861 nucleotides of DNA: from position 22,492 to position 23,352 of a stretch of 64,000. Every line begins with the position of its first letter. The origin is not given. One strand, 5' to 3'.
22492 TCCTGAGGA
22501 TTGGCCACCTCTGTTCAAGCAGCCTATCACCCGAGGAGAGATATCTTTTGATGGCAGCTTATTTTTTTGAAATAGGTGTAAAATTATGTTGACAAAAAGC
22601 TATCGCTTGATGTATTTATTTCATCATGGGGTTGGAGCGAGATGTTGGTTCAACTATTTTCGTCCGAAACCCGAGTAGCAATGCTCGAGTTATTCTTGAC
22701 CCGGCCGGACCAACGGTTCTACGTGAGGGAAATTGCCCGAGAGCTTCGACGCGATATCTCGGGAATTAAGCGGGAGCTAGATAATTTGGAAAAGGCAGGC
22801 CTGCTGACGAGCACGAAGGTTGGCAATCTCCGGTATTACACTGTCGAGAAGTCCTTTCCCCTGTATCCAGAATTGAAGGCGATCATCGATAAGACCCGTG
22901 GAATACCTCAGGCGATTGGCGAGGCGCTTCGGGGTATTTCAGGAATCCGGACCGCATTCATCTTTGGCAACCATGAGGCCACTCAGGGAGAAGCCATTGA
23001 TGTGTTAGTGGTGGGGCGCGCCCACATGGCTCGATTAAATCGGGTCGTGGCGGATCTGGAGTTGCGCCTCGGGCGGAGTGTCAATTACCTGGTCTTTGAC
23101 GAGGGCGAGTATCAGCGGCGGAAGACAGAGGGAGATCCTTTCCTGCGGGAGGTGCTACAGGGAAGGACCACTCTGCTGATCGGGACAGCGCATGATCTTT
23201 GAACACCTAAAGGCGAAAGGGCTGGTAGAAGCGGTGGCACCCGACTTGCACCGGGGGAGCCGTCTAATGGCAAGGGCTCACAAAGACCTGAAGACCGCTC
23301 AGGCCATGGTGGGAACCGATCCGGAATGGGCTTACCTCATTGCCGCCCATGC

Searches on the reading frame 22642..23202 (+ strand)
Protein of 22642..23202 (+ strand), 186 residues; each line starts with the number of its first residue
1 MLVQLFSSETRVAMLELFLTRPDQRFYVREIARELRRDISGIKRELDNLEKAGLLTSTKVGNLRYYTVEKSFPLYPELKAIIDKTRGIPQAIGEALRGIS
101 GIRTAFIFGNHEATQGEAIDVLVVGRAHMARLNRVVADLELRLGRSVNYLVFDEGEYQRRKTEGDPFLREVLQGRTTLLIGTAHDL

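Call 10: search_protein_families(library=pfam, proteins=[window:22642-23202:+])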
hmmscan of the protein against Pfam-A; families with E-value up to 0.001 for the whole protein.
window:22642-23202:+ (186 aa): 2 families
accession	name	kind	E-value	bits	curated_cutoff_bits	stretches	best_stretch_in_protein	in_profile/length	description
PF12840.13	HTH_20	-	2.7e-05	24.5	27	1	7-57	2-50/51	Helix-turn-helix domain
PF25212.1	HVO_A0114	-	2.9e-05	24.2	27.6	1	26-62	37-73/84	HVO_A0114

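Call 11: search_protein_families(library=ncbifam, proteins=[window:22642-23202:+], max_evalue=10)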
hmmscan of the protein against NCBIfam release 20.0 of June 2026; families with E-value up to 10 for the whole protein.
window:22642-23202:+ (186 aa): 7 families
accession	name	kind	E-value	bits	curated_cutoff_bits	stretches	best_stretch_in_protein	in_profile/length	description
NF033788.1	HTH_metalloreg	subfamily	1.2e-07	31.4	55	1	3-70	5-70/77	metalloregulator ArsR/SmtB family transcription factor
TIGR01884.1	cas_HTH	subfamily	0.00023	20.6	60.2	1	26-60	157-191/202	CRISPR-associated CARF protein Csa3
NF041413.1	ArsR_Rv2640c_fam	equivalog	0.0016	18.8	155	1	8-70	41-103/118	Rv2640c family ArsR-like transcriptional regulator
NF033789.1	repress_SdpR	subfamily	0.0025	17.7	100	1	6-71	5-67/79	autorepressor SdpR family transcription factor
NF053602.1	Phr_regulator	exception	0.025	14.1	320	1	2-72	5-77/191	heat shock transcription regulator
NF053606.1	Sta1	subfamily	0.055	13.6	80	1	9-61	20-70/100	Sta1 family transcriptional regulator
NF007528.0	PRK10141.1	subfamily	0.13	12.1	97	1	2-76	9-81/117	metalloregulator ArsR/SmtB family transcription factor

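Call 46: search_protein_families(library=pfam, proteins=[window:22642-23202:+], max_evalue=5)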
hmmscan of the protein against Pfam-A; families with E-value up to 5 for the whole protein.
window:22642-23202:+ (186 aa): 12 families
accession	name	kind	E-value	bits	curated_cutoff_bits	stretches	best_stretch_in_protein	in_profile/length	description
PF12840.13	HTH_20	-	2.7e-05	24.5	27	1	7-57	2-50/51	Helix-turn-helix domain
PF25212.1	HVO_A0114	-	2.9e-05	24.2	27.6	1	26-62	37-73/84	HVO_A0114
PF13936.12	HTH_38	-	0.015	15.5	27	1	28-46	23-41/44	Helix-turn-helix domain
PF01047.28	MarR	-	0.031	14.6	24.6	1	27-59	19-51/59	MarR family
PF01978.25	TrmB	-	0.033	14.5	25.6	1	28-69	25-66/68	Sugar-specific transcriptional regulator TrmB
PF01022.26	HTH_5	-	0.038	14.3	22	1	9-56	2-46/47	Bacterial regulatory protein, arsR family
PF14394.12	DUF4423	-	0.055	13.7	30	1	4-64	16-75/165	Domain of unknown function (DUF4423)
PF12802.13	MarR_2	-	0.07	13.8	27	1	20-58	16-53/61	MarR family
PF10007.15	DUF2250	-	0.08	13.5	24.4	1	27-60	24-57/93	Uncharacterized protein conserved in archaea (DUF2250)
PF02082.26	Rrf2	-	0.11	13.1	30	1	13-59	11-57/132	Iron-dependent Transcriptional regulator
PF21988.2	G7C_GBD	-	0.21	11.8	27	1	139-178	71-109/152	Podovirus tailspike protein Galactose-binding domain-like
PF24033.1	DUF7342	-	0.24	11.8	31.6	1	11-84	6-76/150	Family of unknown function (DUF7342)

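Call 47: search_protein_families(library=padloc, proteins=[window:22642-23202:+], max_evalue=1)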
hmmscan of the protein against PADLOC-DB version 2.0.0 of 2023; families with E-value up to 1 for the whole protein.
window:22642-23202:+ (186 aa): 15 families
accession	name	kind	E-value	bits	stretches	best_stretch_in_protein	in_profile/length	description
PDLC04368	PDC-M05A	-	7.6e-43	144.7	1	5-186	9-195/201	-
PDLC04372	PDC-M05A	-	9.2e-24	82.6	1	41-185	14-163/167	-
PDLC04370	PDC-M05A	-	6.7e-18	63.2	1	1-182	7-190/194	-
PDLC04369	PDC-M05A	-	4.5e-16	57.1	1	1-183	5-188/201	-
PDLC01438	Csa3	-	3.2e-06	25.4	1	3-84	142-212/305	"CAS-I,CAS-II,CAS-III,CAS-IV,CAS-V,CAS-VI; associated_signaling"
PDLC01434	CasR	-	1.6e-05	22.9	1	11-65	130-180/191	"CAS-I,CAS-II,CAS-III,CAS-IV,CAS-V,CAS-VI; associated_signaling"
PDLC01879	CARF3--CARF_TM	-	1.8e-05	22.5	1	8-66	155-207/222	-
PDLC04371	PDC-M05A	-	3.8e-05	21.4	1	8-64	30-86/211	-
PDLC01268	CasR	-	4.8e-05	21.4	1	14-61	129-173/179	"CAS-I,CAS-II,CAS-III,CAS-IV,CAS-V,CAS-VI; associated_signaling"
PDLC01852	CARF3--CARF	-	0.00012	20.1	1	11-67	145-199/208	-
PDLC01044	Csa3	-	0.00092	17.1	1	16-61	140-183/194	Type I-A associated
PDLC01848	CARF3--CARF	-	0.0013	16.4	1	27-62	151-184/197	-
PDLC01857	CARF3--CARF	-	0.0019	15.8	1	21-69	139-186/201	-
PDLC01870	CARF3--CARF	-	0.0097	13.7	1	17-63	143-189/228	-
PDLC01720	Csa3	-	0.027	13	1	6-87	22-94/118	Csa3_1_CAS-I-II-III-IV-V-VI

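Call 48: search_solved_structures(query=window:22642-23202:+, max_evalue=10)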
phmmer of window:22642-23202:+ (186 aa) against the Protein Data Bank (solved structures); distinct sequences matched with E-value up to 10: 10.
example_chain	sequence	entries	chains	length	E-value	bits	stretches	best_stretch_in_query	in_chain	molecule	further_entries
3q5f_A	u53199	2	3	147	0.13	15.6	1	21-88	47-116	Transcriptional regulator slyA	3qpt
3deu_A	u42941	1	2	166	0.17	15.2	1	21-88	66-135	Transcriptional regulator slyA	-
6j05_A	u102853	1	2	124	0.25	14.6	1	6-76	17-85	Transcriptional regulator ArsR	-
9t6t_A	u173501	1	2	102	0.34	14.2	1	5-72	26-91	Lmo1102 protein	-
3f6v_A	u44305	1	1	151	0.43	13.9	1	10-82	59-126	Possible transcriptional regulator, ArsR family protein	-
9t6r_A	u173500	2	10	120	0.48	13.7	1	5-72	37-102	Lmo1102 protein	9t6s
2p4w_A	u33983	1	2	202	0.49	13.7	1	2-72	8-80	Transcriptional regulatory protein arsR family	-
3jth_A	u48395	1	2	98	0.63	13.3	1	8-70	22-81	Transcription activator HlyU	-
5znx_A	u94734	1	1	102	0.71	13.1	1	8-70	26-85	Transcriptional activator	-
8a22_Aj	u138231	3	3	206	0.73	13.1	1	48-94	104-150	uL15m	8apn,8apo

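Call 54: search_dna_similar(query=window:22642-23202:+, collection=plasmids, mode=protein, max_evalue=0.001, max_rows=30)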
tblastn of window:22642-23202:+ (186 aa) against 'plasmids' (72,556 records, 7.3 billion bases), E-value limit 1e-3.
Records with a match: 30; places in all: 30; records where one place covers at least 80% of the query: 30.
Best place of each record, by identity: <60% 30.
By first word of the organism name: Legionella 19; Rhodococcus 2; Mycobacterium 2; Cupriavidus 1; Comamonas 1; uncultured 1; Bradyrhizobium 1; Sulfuricella 1; Burkholderia 1; Rhizobium 1.
By predicted mobility (MOB-suite, as given by PLSDB): conjugative 18; non-mobilizable 9; mobilizable 3.
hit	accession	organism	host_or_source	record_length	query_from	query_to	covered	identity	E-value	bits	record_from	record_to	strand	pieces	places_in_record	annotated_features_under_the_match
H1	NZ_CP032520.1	Cupriavidus oxalaticus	cell culture,activated sludge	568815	5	186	98%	34.4%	6e-19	91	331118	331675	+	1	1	nucleotidyltransferase domain-containing protein | hypothetical protein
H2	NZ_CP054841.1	Comamonas antarctica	whole organism,R2A medium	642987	5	186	98%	33.3%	7e-19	90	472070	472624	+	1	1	nucleotidyltransferase domain-containing protein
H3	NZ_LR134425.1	Legionella adelaidensis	environmental,Cooling tower water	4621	8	186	96%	31.0%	8e-22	99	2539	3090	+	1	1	hypothetical protein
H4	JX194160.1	uncultured bacterium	-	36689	14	186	93%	32.0%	3e-16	82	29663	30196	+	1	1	putative transcription regulator | hypothetical protein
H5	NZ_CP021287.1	Legionella pneumophila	Homo sapiens,human lung tissue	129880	21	186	89%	31.8%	3e-20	94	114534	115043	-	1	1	nucleotidyltransferase domain-containing protein | DNA-binding protein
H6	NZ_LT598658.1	Legionella pneumophila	Homo sapiens,clinical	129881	21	186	89%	31.8%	3e-20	94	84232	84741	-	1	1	nucleotidyltransferase domain-containing protein | DNA-binding protein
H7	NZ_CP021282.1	Legionella pneumophila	Homo sapiens,human lung tissue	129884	21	186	89%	31.8%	3e-20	94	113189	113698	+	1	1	nucleotidyltransferase domain-containing protein | DNA-binding protein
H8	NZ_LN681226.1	Legionella hackeliae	-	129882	21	186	89%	31.8%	3e-20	94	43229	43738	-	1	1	nucleotidyltransferase domain-containing protein | DNA-binding protein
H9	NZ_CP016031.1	Legionella pneumophila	Isolate,clinical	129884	21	186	89%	31.8%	3e-20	94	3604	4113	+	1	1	nucleotidyltransferase domain-containing protein | DNA-binding protein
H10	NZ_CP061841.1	Legionella pneumophila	pure culture,drinking water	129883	21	186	89%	31.8%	3e-20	94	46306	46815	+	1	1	nucleotidyltransferase domain-containing protein | DNA-binding protein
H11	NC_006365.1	Legionella pneumophila str. Paris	-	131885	21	186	89%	31.8%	3e-20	94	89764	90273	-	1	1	nucleotidyltransferase domain-containing protein | DNA-binding protein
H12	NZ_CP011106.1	Legionella pneumophila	Homo sapiens,sputum sample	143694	21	186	89%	31.8%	3e-20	94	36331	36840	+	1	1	nucleotidyltransferase domain-containing protein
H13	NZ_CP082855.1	Legionella anisa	-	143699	21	186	89%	31.8%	3e-20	94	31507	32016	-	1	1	nucleotidyltransferase domain-containing protein | DNA-binding protein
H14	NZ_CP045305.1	Legionella longbeachae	Homo sapiens,Sputum sample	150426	21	186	89%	31.8%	3e-20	94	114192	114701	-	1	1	nucleotidyltransferase domain-containing protein | DNA-binding protein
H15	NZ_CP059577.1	Legionella sp. PC997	Biofilm - potable water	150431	21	186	89%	31.8%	3e-20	94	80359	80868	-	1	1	nucleotidyltransferase domain-containing protein | DNA-binding protein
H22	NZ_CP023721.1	Rhodococcus sp. H-CA8f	Sediment,marine sediment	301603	2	180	96%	29.0%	4e-8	59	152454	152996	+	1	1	ArsR family transcriptional regulator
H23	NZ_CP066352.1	Bradyrhizobium japonicum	Glycine max,DNA isolated from pure ...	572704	8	182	94%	29.4%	2e-17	86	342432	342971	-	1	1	nucleotidyltransferase domain-containing protein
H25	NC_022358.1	Sulfuricella denitrificans skB26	-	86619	8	186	96%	27.7%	1e-14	78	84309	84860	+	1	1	nucleotidyltransferase domain-containing protein | hypothetical protein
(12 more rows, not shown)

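Call 55: find_homologous_proteins(query=window:22642-23202:+, max_evalue=0.001)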
Query window:22642-23202:+ (186 aa): 242 proteins with E <= 0.001 among 660 candidates; the best 120 are listed.
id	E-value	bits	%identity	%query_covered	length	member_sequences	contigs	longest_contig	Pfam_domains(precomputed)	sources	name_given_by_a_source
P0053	9.1e-111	386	97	100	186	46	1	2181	PF25212.3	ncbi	-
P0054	3.1e-104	364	90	100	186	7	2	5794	PF12840.14,PF25212.3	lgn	-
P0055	1.2e-95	336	84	100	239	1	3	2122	-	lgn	-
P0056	1.1e-91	323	81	100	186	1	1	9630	-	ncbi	-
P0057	6.5e-90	318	79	100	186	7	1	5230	-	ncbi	ncbi:MAG: winged helix-turn-helix domain-containing protein [Candidatus Methylomirabilales bacterium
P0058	6.8e-90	318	80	100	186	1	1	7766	-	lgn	-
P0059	1.1e-89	317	80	100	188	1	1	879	-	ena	-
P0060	4.3e-89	315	80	100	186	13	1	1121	PF25212.3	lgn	-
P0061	6.5e-89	314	80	100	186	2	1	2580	PF12840.14,PF25212.3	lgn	-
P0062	6.6e-89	314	79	100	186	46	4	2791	PF25212.3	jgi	jgi:hypothetical protein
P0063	1.0e-88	314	79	100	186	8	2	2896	-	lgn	-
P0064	1.3e-88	313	80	100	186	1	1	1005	-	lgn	-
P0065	1.6e-88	313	78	100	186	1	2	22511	PF25212.3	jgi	jgi:hypothetical protein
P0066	3.3e-88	312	78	100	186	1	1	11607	-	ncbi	ncbi:MAG: winged helix-turn-helix domain-containing protein [Candidatus Methylomirabilales bacterium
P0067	4.6e-88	312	78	100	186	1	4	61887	PF25212.3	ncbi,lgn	ncbi:MAG: winged helix-turn-helix domain-containing protein [Candidatus Methylomirabilales bacterium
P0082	3.3e-63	231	62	98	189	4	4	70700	PF25212.3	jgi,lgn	jgi:DNA-binding transcriptional ArsR family regulator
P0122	2.1e-58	215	57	100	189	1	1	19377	PF25212.3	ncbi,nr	ncbi:MAG: winged helix-turn-helix transcriptional regulator [Candidatus Methylomirabilis oxyfera]|nr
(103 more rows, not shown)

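Call 56: get_annotated_region(hit=H1, flank=2000)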
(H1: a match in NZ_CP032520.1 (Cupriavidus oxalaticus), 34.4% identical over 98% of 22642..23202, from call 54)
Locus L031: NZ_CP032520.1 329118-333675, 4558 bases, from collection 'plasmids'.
description: Cupriavidus oxalaticus strain T2 plasmid unnamed1, complete sequence
organism: Cupriavidus oxalaticus (NCBI taxid 96344)
taxonomy: Bacteria; Pseudomonadota; Betaproteobacteria; Burkholderiales; Burkholderiaceae; Cupriavidus; Cupriavidus oxalaticus
host: -; source: cell culture,activated sludge; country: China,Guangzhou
typing (MOB-suite, as given by PLSDB): conjugative; relaxase MOBH,MOBP; mating-pair formation MPF_T
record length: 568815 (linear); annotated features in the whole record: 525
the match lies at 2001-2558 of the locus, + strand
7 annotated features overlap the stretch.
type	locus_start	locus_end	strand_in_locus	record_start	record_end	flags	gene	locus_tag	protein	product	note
CDS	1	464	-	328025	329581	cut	-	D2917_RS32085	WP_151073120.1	phage integrase family protein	-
CDS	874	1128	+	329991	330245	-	-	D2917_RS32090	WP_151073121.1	AbrB/MazE/SpoVT family DNA-binding domain-containing protein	-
CDS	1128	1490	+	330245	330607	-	-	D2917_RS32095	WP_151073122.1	type II toxin-antitoxin system PemK/MazF family toxin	-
CDS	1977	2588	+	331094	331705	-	-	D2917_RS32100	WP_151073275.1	nucleotidyltransferase domain-containing protein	-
CDS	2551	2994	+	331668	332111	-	-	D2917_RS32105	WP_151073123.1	hypothetical protein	-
CDS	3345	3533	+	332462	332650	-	-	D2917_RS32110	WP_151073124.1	hypothetical protein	-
CDS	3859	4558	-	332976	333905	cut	-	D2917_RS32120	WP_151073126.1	LysR family transcriptional regulator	GO:0006355 - regulation of DNA-templated transcription [Evidence IEA]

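Call 57: get_annotated_region(hit=H3, flank=2500)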
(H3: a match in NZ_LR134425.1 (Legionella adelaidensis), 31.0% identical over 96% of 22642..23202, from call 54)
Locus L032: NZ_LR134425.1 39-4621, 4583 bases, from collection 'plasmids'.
description: Legionella adelaidensis strain NCTC12735 plasmid 16, complete sequence
organism: Legionella adelaidensis (NCBI taxid 45056)
taxonomy: Bacteria; Pseudomonadota; Gammaproteobacteria; Legionellales; Legionellaceae; Legionella; Legionella adelaidensis
host: -; source: environmental,Cooling tower water; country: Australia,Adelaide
typing (MOB-suite, as given by PLSDB): non-mobilizable
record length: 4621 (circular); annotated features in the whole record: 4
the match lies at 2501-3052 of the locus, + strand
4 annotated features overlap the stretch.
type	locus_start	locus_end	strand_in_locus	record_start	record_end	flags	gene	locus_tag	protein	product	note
CDS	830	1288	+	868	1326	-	ssb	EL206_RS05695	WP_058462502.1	single-stranded DNA-binding protein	GO:0006310 - DNA recombination [Evidence IEA]; GO:0006281 - DNA repair [Evidence IEA]; GO:0006260 - DNA replication ...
CDS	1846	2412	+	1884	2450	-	-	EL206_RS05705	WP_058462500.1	DNA-3-methyladenine glycosylase I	GO:0006284 - base-excision repair [Evidence IEA]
CDS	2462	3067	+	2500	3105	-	-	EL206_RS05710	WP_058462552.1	hypothetical protein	-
CDS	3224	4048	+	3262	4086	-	-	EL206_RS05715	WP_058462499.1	GNAT family N-acetyltransferase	-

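Call 58: get_annotated_region(hit=H5, flank=2000)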
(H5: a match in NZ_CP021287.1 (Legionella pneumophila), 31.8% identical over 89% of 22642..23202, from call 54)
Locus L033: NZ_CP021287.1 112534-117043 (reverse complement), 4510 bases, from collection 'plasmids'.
description: Legionella pneumophila subsp. pneumophila strain Albuquerque 1 (D-7474) plasmid unnamed, complete sequence
organism: Legionella pneumophila (NCBI taxid 91891)
taxonomy: Bacteria; Pseudomonadota; Gammaproteobacteria; Legionellales; Legionellaceae; Legionella; Legionella pneumophila
host: -; source: Homo sapiens,human lung tissue; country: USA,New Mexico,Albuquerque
typing (MOB-suite, as given by PLSDB): conjugative; replicon rep_cluster_522; relaxase MOBF; mating-pair formation MPF_F
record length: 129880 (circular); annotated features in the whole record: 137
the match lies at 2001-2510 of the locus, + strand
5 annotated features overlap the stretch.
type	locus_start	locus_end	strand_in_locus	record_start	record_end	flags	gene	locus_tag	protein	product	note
CDS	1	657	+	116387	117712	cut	-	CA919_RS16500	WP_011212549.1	hypothetical protein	-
CDS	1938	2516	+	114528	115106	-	-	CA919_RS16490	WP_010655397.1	nucleotidyltransferase domain-containing protein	-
CDS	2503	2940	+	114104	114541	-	-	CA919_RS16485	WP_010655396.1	DNA-binding protein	-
CDS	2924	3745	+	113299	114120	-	-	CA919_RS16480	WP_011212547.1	aminoglycoside adenylyltransferase family protein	-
CDS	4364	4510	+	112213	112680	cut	-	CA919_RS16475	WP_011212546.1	hypothetical protein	-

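Call 59: get_annotated_region(hit=H25, flank=2000)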
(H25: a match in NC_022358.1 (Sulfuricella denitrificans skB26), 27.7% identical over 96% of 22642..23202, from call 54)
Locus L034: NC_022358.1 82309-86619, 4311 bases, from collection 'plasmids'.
description: Sulfuricella denitrificans skB26 plasmid pSCD, complete sequence
organism: Sulfuricella denitrificans skB26 (NCBI taxid 1163617)
taxonomy: Bacteria; Pseudomonadota; Betaproteobacteria; Nitrosomonadales; Sulfuricellaceae; Sulfuricella; Sulfuricella denitrificans; Sulfuricella denitrificans skB26
host: -; source: -; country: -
typing (MOB-suite, as given by PLSDB): non-mobilizable; replicon rep_cluster_1630
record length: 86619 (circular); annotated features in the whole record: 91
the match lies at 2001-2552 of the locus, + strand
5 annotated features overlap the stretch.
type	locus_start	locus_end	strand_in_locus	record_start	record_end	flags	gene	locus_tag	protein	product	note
CDS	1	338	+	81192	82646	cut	-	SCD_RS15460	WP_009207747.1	HAMP domain-containing sensor histidine kinase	GO:0007165 - signal transduction [Evidence IEA]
CDS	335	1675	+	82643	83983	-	-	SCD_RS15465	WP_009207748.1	sigma-54 dependent transcriptional regulator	GO:0006355 - regulation of DNA-templated transcription [Evidence IEA]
CDS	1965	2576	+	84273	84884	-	-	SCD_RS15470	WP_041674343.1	nucleotidyltransferase domain-containing protein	-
CDS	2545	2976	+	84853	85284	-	-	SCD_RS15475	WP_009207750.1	hypothetical protein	-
CDS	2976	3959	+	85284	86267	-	-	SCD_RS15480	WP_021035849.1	tyrosine-type recombinase/integrase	GO:0015074 - DNA integration [Evidence IEA]; GO:0006310 - DNA recombination [Evidence IEA]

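Call 60: get_annotated_region(hit=H23, flank=2000)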
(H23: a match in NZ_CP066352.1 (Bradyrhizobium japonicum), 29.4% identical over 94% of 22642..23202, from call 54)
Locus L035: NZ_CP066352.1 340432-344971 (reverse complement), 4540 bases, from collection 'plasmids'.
description: Bradyrhizobium japonicum strain S06B-BJ plasmid p1S06B, complete sequence
organism: Bradyrhizobium japonicum (NCBI taxid 375)
taxonomy: Bacteria; Pseudomonadota; Alphaproteobacteria; Hyphomicrobiales; Nitrobacteraceae; Bradyrhizobium; Bradyrhizobium japonicum
host: -; source: Glycine max,DNA isolated from pure culture,root nodules; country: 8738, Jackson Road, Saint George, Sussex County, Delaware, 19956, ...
typing (MOB-suite, as given by PLSDB): conjugative; replicon rep_cluster_506; relaxase MOBP; mating-pair formation MPF_T
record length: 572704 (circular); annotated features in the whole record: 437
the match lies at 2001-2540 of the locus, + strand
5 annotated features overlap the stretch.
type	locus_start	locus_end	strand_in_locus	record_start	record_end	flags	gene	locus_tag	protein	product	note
CDS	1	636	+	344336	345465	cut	-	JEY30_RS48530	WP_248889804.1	IS3-like element ISRj2 family transposase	GO:0006313 - DNA transposition [Evidence IEA]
CDS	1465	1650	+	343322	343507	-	-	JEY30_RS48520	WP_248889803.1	hypothetical protein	-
CDS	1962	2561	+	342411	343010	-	-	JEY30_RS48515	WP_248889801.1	nucleotidyltransferase domain-containing protein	-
CDS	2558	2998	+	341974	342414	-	-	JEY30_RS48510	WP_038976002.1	hypothetical protein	-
CDS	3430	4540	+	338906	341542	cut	-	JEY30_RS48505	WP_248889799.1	PD-(D/E)XK nuclease family protein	-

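Call 61: get_annotated_region(hit=H22, flank=2000)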
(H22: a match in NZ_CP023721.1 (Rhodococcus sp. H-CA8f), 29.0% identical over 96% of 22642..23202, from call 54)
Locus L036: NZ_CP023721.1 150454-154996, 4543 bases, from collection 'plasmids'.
description: Rhodococcus sp. H-CA8f plasmid unnamed, complete sequence
organism: Rhodococcus sp. H-CA8f (NCBI taxid 1727214)
taxonomy: Bacteria; Actinomycetota; Actinomycetes; Mycobacteriales; Nocardiaceae; Rhodococcus; Rhodococcus sp. H-CA8f
host: -; source: Sediment,marine sediment; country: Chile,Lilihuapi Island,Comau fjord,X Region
typing (MOB-suite, as given by PLSDB): non-mobilizable
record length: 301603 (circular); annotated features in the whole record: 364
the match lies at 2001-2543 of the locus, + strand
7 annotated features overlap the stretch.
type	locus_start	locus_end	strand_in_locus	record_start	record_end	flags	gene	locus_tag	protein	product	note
CDS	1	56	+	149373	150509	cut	-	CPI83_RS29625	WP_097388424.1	type IV toxin-antitoxin system AbiEi family antitoxin domain-containing protein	-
CDS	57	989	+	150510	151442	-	-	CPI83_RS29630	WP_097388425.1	nucleotidyl transferase AbiEii/AbiGii toxin family protein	-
CDS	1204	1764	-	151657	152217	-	-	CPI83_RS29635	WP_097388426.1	MmpS family transport accessory protein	-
CDS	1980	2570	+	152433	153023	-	-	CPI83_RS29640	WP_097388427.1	ArsR family transcriptional regulator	-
CDS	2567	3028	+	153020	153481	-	-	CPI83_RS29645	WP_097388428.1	HEPN domain-containing protein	-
CDS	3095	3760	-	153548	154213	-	-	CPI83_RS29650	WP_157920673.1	hypothetical protein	-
CDS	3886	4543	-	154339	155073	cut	-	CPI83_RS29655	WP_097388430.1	hypothetical protein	-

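Call 72: find_encoding_contigs(protein=P0082, flank=2500, max_places=3)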
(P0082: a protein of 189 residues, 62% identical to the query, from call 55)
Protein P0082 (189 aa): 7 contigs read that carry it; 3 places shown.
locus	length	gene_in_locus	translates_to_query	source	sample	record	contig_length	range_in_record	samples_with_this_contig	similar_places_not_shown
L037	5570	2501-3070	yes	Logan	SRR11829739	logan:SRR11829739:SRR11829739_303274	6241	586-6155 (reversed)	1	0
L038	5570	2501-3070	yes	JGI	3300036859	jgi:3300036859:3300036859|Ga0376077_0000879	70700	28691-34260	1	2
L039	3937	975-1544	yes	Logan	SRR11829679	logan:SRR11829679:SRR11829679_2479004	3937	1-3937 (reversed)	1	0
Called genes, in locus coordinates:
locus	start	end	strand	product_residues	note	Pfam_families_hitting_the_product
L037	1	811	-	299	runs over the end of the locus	?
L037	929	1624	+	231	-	PF01694:Rhomboid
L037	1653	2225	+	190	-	-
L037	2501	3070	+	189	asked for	PF25212:HVO_A0114 (weak)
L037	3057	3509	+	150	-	PF05168:HEPN (weak)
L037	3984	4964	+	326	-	PF02423:OCD_Mu_crystall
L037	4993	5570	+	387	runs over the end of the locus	?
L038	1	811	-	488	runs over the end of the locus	PF01590:GAF, PF13185:GAF_2, PF13492:GAF_3, PF00990:GGDEF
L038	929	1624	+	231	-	PF01694:Rhomboid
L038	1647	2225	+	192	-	-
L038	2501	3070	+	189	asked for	PF25212:HVO_A0114 (weak)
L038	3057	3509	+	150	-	PF05168:HEPN (weak)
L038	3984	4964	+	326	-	PF02423:OCD_Mu_crystall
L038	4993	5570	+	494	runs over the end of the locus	PF00171:Aldedh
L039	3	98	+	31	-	?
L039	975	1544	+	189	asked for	PF25212:HVO_A0114 (weak)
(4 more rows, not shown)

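Call 73: find_encoding_contigs(protein=P0122, flank=2500, max_places=2)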
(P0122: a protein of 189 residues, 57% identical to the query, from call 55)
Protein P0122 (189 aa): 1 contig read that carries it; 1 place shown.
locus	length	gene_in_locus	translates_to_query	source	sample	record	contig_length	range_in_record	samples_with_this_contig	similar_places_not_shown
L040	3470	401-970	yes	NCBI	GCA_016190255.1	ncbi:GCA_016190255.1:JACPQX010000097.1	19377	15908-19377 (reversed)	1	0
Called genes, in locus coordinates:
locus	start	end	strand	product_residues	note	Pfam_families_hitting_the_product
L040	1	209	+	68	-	PF22769:DCD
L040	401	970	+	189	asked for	PF25212:HVO_A0114 (weak)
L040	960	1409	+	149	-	PF05168:HEPN (weak)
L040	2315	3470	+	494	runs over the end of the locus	PF00171:Aldedh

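Call 95: predict_structure(alignment_id=A6)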
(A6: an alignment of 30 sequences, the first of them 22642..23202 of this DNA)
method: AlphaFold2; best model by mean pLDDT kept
length: 186 residues; sequences in the alignment: 30
mean_pLDDT: 89.5   pTM: 0.70
mean pLDDT of the five models: 89.5, 88.4, 87.7, 85.3, 84.1
residues with pLDDT >= 90: 122; 70-90: 54; 50-70: 10; < 50: 0
segments of 3 or more residues with pLDDT < 50: none
pLDDT, mean of each block of 10 residues (from residue 1): 82 92 94 95 95 96 96 91 84 91 90 74 93 94 90 93 89 87 67
secondary structure, 60 per line:
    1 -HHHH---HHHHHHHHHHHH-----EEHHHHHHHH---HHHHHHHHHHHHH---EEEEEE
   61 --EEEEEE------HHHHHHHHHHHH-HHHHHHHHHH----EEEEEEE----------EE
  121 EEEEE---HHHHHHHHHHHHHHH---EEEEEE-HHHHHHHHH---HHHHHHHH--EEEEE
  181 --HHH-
elements in order: H2-5 H9-20 H28-35 H39-51 E55-60 E63-68 H75-86 H88-97 E102-108 E119-125 H129-143 E147-152 H154-162 H166-173 E176-180
